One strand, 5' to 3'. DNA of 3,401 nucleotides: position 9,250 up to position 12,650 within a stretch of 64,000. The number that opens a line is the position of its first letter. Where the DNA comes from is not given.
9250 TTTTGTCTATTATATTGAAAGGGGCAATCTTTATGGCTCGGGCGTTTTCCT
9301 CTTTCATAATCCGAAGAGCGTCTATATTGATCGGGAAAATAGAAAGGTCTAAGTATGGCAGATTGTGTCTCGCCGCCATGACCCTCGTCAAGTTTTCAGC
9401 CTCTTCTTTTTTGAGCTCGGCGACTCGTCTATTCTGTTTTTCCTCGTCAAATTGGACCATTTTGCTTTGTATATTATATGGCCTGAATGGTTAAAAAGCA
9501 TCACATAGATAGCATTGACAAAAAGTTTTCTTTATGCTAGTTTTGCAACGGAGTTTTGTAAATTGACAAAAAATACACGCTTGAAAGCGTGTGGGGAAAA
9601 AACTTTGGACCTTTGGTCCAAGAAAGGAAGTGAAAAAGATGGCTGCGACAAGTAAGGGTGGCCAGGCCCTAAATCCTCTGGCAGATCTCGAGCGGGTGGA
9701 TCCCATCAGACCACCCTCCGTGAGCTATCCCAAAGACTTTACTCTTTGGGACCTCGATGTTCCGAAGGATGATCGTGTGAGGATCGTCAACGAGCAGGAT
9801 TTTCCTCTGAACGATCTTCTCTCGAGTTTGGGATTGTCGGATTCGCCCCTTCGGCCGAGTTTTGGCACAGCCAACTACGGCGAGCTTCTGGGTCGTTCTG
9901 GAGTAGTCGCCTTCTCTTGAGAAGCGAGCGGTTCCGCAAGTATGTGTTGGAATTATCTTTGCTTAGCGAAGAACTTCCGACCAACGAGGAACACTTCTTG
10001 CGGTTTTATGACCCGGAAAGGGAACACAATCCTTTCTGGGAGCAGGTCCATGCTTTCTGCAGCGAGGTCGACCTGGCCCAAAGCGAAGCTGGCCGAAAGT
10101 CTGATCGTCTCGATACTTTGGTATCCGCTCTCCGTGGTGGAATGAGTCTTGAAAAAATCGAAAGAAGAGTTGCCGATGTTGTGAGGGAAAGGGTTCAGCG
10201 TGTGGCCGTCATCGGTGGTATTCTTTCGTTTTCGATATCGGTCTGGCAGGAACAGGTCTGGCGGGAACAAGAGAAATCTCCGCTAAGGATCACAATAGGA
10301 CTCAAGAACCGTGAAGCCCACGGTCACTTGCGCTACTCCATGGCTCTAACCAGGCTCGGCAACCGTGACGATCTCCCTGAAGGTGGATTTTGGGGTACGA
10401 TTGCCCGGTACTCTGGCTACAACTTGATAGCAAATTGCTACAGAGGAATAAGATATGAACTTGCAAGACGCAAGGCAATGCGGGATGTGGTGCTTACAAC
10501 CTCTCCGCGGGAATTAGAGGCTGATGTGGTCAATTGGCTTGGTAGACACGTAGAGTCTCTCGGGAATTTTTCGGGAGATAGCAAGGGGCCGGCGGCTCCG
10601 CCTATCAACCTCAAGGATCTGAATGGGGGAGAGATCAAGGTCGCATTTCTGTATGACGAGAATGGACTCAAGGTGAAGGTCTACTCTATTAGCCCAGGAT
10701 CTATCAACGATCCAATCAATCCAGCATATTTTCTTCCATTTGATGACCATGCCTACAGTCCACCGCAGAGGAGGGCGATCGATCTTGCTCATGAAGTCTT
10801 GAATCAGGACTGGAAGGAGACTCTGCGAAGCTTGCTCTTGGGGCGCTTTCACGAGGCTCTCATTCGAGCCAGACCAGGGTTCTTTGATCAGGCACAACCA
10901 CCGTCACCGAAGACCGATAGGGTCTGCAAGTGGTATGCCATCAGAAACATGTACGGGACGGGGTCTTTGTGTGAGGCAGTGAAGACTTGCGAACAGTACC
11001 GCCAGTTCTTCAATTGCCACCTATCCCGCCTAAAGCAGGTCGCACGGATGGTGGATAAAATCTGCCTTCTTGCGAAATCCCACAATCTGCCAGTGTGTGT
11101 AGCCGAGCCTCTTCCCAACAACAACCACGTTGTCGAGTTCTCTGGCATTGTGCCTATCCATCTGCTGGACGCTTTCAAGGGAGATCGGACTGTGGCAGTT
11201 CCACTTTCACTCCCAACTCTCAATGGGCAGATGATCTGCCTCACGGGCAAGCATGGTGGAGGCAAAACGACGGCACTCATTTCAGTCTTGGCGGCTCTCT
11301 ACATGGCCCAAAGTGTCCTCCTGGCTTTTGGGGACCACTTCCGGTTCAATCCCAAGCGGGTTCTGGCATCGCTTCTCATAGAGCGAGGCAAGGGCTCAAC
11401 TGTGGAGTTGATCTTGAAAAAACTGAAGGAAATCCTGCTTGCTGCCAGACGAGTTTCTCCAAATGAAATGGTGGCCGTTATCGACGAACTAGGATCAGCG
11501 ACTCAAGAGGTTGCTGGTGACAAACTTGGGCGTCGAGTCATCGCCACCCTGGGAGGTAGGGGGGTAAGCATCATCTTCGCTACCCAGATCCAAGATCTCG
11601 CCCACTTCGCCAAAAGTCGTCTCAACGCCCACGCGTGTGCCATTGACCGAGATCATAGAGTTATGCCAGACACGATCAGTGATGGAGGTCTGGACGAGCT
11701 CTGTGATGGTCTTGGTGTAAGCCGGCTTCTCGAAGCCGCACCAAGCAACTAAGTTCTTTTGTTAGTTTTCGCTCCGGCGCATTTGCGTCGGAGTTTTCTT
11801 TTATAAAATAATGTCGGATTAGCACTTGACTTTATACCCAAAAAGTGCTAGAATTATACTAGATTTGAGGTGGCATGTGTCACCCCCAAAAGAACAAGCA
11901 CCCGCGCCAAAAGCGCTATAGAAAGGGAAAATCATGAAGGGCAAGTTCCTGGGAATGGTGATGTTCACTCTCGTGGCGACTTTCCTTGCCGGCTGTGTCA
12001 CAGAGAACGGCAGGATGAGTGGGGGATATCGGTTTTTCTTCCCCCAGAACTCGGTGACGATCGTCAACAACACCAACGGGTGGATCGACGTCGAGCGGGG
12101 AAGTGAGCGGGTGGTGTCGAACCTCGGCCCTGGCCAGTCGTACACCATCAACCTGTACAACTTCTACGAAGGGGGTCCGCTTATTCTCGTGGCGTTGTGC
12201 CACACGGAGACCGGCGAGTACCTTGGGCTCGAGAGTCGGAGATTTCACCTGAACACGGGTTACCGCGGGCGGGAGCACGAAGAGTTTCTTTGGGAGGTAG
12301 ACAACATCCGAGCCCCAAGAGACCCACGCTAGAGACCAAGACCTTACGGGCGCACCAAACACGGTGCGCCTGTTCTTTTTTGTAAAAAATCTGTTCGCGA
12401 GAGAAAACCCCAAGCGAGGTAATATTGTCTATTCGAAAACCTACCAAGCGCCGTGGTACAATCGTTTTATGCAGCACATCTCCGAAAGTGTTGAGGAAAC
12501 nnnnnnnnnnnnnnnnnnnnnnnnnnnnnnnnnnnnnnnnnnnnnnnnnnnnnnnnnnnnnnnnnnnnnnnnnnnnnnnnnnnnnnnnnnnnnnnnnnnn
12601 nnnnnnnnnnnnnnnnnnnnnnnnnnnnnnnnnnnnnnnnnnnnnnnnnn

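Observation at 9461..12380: GC-rich three-gene module around an orphan MutS-domain-IV/V ATPase with a Gln in place of the H-loop His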

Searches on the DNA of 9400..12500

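Call 85: search_rna_families(source=window, start=9400, end=12500, threshold=evalue, max_evalue=1)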
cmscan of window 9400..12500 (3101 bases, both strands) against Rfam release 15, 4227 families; matches with E-value up to 1: 2.
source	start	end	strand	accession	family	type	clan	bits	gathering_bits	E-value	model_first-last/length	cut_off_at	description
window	11350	11403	-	RF03827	mir-2229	Gene; miRNA;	-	24.9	65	0.034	1-62/62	no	mir-2229 microRNA precursor family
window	11728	11801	+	RF02837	anti-hemB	Gene; sRNA;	-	20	49.5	0.16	1-81/81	no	Burkholderia RNA 7 (anti-hemB)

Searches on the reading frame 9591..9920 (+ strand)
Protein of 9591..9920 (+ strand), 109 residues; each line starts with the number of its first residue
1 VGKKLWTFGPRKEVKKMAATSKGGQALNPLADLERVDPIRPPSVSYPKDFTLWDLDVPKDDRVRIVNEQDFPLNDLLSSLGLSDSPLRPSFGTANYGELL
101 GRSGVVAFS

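Call 4: search_protein_families(library=pfam, proteins=[window:9591-9920:+], max_evalue=1)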
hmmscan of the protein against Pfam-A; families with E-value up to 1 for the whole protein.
window:9591-9920:+ (109 aa): 0 families

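Call 5: search_protein_families(library=padloc, proteins=[window:9591-9920:+], max_evalue=1)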
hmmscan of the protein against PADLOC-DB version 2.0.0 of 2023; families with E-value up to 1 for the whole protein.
window:9591-9920:+ (109 aa): 0 families

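Call 6: search_protein_families(library=ncbifam, proteins=[window:9591-9920:+], max_evalue=1)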
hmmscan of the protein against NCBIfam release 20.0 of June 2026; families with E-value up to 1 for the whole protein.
window:9591-9920:+ (109 aa): 0 families
